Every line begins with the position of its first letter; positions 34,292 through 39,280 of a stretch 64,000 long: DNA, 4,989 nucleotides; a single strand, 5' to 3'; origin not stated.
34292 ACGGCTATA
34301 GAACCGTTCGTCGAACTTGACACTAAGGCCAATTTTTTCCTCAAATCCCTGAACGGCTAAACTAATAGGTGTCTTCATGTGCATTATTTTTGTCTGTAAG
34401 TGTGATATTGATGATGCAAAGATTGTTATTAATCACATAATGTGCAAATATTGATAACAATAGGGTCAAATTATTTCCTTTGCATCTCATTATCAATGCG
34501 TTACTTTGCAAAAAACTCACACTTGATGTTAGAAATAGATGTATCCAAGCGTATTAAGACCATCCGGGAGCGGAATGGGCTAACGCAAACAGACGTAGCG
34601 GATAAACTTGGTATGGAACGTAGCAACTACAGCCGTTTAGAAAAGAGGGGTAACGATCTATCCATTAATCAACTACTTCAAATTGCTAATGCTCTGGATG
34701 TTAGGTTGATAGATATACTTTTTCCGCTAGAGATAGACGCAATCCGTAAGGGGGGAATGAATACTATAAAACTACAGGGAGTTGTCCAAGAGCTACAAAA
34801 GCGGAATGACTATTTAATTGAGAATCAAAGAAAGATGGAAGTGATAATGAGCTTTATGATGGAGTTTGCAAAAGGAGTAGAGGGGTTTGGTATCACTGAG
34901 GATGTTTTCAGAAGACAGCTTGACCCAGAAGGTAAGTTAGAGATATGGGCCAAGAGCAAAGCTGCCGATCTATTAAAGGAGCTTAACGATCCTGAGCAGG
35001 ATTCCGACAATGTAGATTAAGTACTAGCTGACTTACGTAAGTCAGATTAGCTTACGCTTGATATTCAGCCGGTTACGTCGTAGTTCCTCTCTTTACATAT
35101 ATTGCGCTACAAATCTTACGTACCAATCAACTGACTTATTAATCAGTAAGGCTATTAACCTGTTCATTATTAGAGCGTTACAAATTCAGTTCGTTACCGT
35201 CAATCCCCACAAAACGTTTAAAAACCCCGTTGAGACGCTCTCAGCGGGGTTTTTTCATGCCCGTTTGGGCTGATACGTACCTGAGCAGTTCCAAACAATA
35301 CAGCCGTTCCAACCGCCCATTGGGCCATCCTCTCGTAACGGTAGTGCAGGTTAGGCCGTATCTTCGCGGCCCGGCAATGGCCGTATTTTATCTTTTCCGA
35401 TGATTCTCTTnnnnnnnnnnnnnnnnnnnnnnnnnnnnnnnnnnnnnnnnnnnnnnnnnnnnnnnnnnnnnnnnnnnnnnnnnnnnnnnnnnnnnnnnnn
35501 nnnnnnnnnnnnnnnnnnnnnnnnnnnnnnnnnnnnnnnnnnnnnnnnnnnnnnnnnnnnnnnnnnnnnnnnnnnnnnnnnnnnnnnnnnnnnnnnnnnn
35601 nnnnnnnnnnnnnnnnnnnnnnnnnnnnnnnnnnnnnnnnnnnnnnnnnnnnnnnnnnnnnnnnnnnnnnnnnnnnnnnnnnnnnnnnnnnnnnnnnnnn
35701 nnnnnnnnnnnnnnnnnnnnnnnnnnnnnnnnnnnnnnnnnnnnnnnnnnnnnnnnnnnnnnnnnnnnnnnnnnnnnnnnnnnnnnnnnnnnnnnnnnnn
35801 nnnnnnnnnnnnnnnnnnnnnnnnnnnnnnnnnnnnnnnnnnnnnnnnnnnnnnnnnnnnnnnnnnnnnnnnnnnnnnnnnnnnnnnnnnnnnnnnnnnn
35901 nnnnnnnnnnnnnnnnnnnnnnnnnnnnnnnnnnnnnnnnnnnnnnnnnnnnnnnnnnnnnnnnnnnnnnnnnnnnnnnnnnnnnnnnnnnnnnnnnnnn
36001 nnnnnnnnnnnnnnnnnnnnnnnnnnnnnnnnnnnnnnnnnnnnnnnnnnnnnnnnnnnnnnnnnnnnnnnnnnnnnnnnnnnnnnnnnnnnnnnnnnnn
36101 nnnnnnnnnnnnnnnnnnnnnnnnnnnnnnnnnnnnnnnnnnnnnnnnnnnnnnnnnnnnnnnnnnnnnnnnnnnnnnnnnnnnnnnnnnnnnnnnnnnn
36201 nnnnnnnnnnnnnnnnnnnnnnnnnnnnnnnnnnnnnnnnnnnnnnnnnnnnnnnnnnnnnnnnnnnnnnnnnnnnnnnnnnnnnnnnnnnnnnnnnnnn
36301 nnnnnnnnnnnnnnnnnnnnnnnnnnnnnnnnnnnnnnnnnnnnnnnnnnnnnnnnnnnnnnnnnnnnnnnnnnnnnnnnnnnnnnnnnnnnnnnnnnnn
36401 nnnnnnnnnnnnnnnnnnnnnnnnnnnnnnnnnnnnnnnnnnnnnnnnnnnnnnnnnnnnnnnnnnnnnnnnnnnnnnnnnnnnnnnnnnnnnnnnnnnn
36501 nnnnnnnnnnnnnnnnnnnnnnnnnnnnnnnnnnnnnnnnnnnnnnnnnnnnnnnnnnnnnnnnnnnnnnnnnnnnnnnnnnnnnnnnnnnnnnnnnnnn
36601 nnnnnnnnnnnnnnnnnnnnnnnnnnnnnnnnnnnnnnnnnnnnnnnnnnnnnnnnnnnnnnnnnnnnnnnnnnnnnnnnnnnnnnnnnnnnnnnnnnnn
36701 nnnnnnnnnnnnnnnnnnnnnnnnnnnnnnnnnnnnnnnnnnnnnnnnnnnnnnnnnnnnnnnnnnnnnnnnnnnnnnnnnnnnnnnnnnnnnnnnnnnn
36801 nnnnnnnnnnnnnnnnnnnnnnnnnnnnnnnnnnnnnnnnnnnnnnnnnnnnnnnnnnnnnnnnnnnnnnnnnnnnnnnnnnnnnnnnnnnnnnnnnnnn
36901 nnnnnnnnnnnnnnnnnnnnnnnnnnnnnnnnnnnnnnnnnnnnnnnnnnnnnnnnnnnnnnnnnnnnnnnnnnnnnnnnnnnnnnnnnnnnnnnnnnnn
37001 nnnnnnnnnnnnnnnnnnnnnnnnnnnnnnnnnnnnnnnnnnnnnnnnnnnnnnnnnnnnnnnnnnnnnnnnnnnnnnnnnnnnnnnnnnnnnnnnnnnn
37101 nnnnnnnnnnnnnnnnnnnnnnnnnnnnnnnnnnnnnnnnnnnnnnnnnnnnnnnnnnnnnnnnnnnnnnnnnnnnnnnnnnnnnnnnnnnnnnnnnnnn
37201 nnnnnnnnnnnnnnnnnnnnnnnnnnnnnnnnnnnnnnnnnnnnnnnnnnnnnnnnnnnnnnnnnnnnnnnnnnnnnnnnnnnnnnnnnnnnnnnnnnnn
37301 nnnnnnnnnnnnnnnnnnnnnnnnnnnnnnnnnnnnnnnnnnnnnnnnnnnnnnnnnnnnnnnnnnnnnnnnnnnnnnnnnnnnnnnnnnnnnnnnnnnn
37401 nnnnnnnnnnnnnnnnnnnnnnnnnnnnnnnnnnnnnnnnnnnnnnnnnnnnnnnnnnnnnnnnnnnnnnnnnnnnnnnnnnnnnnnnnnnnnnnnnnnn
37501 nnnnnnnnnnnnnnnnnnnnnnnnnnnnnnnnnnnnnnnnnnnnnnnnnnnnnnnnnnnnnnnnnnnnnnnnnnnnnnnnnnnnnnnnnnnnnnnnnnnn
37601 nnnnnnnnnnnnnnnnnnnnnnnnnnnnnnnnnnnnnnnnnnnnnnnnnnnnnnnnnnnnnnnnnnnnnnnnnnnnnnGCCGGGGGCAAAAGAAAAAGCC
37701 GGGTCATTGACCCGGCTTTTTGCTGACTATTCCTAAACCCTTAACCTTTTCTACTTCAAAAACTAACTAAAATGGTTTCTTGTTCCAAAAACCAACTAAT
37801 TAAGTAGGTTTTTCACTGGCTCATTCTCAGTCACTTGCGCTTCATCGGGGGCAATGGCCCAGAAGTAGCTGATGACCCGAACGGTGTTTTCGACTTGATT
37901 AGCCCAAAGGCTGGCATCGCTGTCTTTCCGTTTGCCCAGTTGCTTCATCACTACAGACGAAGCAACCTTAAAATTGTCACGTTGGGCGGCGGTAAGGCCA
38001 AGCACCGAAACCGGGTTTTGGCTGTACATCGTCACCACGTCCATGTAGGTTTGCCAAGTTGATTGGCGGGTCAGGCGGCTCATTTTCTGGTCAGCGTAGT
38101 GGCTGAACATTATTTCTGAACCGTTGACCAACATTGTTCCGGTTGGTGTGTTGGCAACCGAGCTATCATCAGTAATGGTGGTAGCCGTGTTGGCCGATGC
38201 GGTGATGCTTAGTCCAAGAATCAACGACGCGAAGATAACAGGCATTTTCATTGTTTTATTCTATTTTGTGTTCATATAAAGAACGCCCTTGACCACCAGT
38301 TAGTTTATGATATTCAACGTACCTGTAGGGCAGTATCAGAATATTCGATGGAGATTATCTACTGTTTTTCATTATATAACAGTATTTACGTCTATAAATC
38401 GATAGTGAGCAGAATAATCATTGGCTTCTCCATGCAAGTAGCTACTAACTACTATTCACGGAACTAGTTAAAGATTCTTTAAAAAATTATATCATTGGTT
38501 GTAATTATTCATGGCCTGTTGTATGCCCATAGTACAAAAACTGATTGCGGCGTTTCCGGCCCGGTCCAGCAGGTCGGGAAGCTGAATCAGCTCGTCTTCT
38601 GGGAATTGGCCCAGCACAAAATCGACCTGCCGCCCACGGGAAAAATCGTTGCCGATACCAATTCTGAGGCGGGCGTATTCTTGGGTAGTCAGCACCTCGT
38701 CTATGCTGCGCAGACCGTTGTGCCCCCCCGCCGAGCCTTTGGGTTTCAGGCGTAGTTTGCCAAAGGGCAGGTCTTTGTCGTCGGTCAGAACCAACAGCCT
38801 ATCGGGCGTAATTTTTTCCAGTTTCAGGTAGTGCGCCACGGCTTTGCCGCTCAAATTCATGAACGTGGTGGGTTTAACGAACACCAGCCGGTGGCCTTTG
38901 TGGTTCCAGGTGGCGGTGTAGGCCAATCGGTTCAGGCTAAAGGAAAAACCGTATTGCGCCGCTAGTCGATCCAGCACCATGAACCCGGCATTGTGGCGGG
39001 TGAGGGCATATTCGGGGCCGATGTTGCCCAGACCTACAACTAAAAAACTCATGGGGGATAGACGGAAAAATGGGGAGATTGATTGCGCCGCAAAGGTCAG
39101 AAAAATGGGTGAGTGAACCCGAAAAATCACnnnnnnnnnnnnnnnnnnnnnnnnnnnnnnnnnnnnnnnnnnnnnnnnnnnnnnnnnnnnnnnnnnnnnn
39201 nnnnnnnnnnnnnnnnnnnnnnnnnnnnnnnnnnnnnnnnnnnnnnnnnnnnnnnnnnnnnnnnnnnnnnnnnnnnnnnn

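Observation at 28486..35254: Compact satellite-like replicating element at tRNA-Val, without relaxase or virion genes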

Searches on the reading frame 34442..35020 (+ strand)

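Call 8: search_protein_families(library=pfam, proteins=[window:34442-35020:+], max_evalue=0.01)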
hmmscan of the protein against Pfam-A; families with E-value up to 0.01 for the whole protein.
window:34442-35020:+ (192 aa): 6 families
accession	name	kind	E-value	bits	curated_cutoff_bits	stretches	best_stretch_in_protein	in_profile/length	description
PF01381.28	HTH_3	-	8.1e-12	45.4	23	1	38-89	1-52/55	Helix-turn-helix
PF13560.12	HTH_31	-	1.9e-08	34.9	27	1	37-87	5-56/64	Helix-turn-helix domain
PF13744.12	HTH_37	-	5.9e-08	32.8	27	1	34-89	19-75/80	Helix-turn-helix domain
PF12844.13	HTH_19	-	7.5e-07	29.4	30.2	1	36-87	2-53/64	Helix-turn-helix domain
PF13443.12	HTH_26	-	4e-06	27.4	22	1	37-93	1-58/63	Cro/C1-type HTH DNA-binding domain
PF08954.16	Trimer_CC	-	0.0029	17.6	27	1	110-127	30-47/52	Trimerisation motif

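Call 9: search_protein_families(library=phrogs, proteins=[window:34442-35020:+], max_evalue=0.01)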
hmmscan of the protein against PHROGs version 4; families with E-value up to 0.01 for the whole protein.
window:34442-35020:+ (192 aa): 22 families
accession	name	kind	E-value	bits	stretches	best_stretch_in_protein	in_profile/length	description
phrog_8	-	transcription regulation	2.1e-13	51.5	1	12-132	58-222/346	transcriptional regulator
phrog_3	-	transcription regulation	4.3e-13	50.8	1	27-132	82-174/430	transcriptional repressor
phrog_4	-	transcription regulation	9.4e-11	42.3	1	30-94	131-193/400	transcriptional repressor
phrog_2339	-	DNA, RNA and nucleotide metabolism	1e-10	42.5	1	33-89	25-82/98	HTH DNA binding protein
phrog_1373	-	transcription regulation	9.3e-10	39.7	1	31-89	61-119/166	transcriptional regulator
phrog_2328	-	transcription regulation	4.1e-09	37.3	1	31-89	13-71/128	transcriptional repressor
phrog_7241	-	transcription regulation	1.7e-08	35.5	1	30-89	58-117/122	transcriptional regulator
phrog_2967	-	transcription regulation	6.9e-08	33.3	1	34-92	11-69/225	transcriptional regulator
phrog_4583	-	transcription regulation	6.2e-07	30.4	1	34-93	11-70/81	transcriptional repressor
phrog_2439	-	transcription regulation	7.5e-07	29.3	1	35-88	9-62/367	transcriptional regulator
phrog_5823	-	transcription regulation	1.8e-06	28.3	1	34-91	7-65/404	transcriptional regulator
phrog_4836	-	transcription regulation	2.2e-05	25.1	1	21-87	60-129/194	CII-like regulator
phrog_7950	-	transcription regulation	5.4e-05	24.2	1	37-69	11-43/68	transcriptional repressor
phrog_147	-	transcription regulation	6.8e-05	24.2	1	32-83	3-55/100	transcriptional regulator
phrog_11553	-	unknown function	0.00018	22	1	34-89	36-90/278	-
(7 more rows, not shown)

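Call 10: search_protein_families(library=ncbifam, proteins=[window:34442-35020:+], max_evalue=0.01)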
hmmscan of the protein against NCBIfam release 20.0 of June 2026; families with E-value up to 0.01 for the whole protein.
window:34442-35020:+ (192 aa): 18 families
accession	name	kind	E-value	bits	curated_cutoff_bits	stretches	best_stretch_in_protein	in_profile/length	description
NF041951.1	phage_RstR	subfamily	1.6e-10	41.2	80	1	34-93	3-61/108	RstR family transcriptional repressor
NF047948.1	male_kill_WMK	equivalog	1e-08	35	300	1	16-141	144-260/300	WO male-killing family protein Wmk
NF006015.0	PRK08154.1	subfamily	3.6e-07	29.6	204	1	32-95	29-92/314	anaerobic benzoate catabolism transcriptional regulator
TIGR03070.1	couple_hipB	subfamily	8e-07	28.9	71.65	1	35-89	4-58/58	type II toxin-antitoxin system Y4mF family antitoxin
NF007271.0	PRK09726.1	equivalog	1.1e-06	28.5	79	1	35-89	14-68/88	type II toxin-antitoxin system antitoxin HipB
NF041575.1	antitoxPezA_Strep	equivalog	3.2e-05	23.9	290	1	35-93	3-61/158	type II toxin-antitoxin system antitoxin PezA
NF003162.0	PRK04140.1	equivalog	8.5e-05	21.7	263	1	30-92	124-185/317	transcriptional regulator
NF003055.0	PRK03975.1-2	equivalog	0.00016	21.5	122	1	37-126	16-97/140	putative transcriptional regulator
TIGR03830.1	CxxCG_CxxCG_HTH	subfamily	0.00046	20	61.8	1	32-81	64-115/127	type II TA system antitoxin MqsA family protein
TIGR02612.1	mob_myst_A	hypoth_equivalog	0.0007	19.5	122.6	1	37-96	29-90/150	mobile mystery protein A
TIGR00270.2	TIGR00270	equivalog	0.0012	18.7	110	1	31-91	73-133/159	multiprotein bridging factor aMBF1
NF007408.0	PRK09943.1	equivalog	0.0027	17.3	211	1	33-90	7-64/185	HTH-type transcriptional regulator PuuR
NF011947.0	PRK15418.1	equivalog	0.0027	16.9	486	1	28-77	12-61/319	transcriptional regulator LsrR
NF006158.0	PRK08301.1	equivalog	0.006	16.1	339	1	42-69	201-228/241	RNA polymerase sporulation sigma factor SigE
NF004471.0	PRK05803.1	subfamily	0.0067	15.7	252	0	42-71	192-221/235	RNA polymerase sporulation sigma factor SigK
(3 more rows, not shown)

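Call 11: search_protein_families(library=padloc, proteins=[window:34442-35020:+], max_evalue=0.01)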
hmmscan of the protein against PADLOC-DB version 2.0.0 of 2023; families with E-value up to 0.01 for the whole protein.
window:34442-35020:+ (192 aa): 19 families
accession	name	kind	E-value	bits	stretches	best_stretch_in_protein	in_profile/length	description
PDLC02926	HTH_VI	-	2.5e-10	38.5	1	35-94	3-62/92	-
PDLC04142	capH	-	5.3e-10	38.3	1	35-92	8-65/103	capH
PDLC03665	Control_protein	-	1.4e-08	32.9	1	34-93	9-69/77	control protein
PDLC04760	PDC-M64C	-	4.4e-08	31.4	1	28-92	21-85/93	-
PDLC03668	Control_protein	-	1.9e-06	26.3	1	33-94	8-68/79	control protein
PDLC04762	PDC-M64C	-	6.3e-06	24.2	1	30-94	24-88/97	-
PDLC03954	RmrA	-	6.3e-06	23.3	1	34-89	11-66/380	-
PDLC03953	RmrA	-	3.2e-05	21.3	1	30-87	2-59/373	-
PDLC03536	REase_II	-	5.2e-05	21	1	34-98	11-75/237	Type II restriction enzyme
PDLC03949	RmrA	-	0.00013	19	1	35-88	4-57/363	-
PDLC03664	Control_protein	-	0.00014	20.2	1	32-88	12-68/74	control protein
PDLC03952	RmrA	-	0.00056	16.8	1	34-86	23-75/395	-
PDLC04758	PDC-M64B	-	0.0006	18.3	1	32-92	29-89/123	-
PDLC04775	PDC-M69A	-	0.00093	17.7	1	34-97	8-70/113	-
PDLC03947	RmrA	-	0.0016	15.3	1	34-87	12-65/383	-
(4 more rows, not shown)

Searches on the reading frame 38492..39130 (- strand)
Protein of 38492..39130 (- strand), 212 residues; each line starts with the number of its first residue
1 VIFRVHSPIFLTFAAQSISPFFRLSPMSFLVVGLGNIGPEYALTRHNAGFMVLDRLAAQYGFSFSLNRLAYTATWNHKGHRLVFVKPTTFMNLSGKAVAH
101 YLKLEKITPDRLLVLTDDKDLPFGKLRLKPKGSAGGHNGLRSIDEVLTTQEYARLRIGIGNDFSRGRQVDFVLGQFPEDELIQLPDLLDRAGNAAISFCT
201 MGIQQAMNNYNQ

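Call 111: search_protein_families(library=pfam, proteins=[window:38492-39130:-], max_evalue=0.001)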
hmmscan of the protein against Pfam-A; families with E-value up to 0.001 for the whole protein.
window:38492-39130:- (212 aa): 1 family
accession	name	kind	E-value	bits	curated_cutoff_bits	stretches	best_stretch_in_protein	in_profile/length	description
PF01195.25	Pept_tRNA_hydro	-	6.6e-63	212.3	27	1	30-211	1-183/183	Peptidyl-tRNA hydrolase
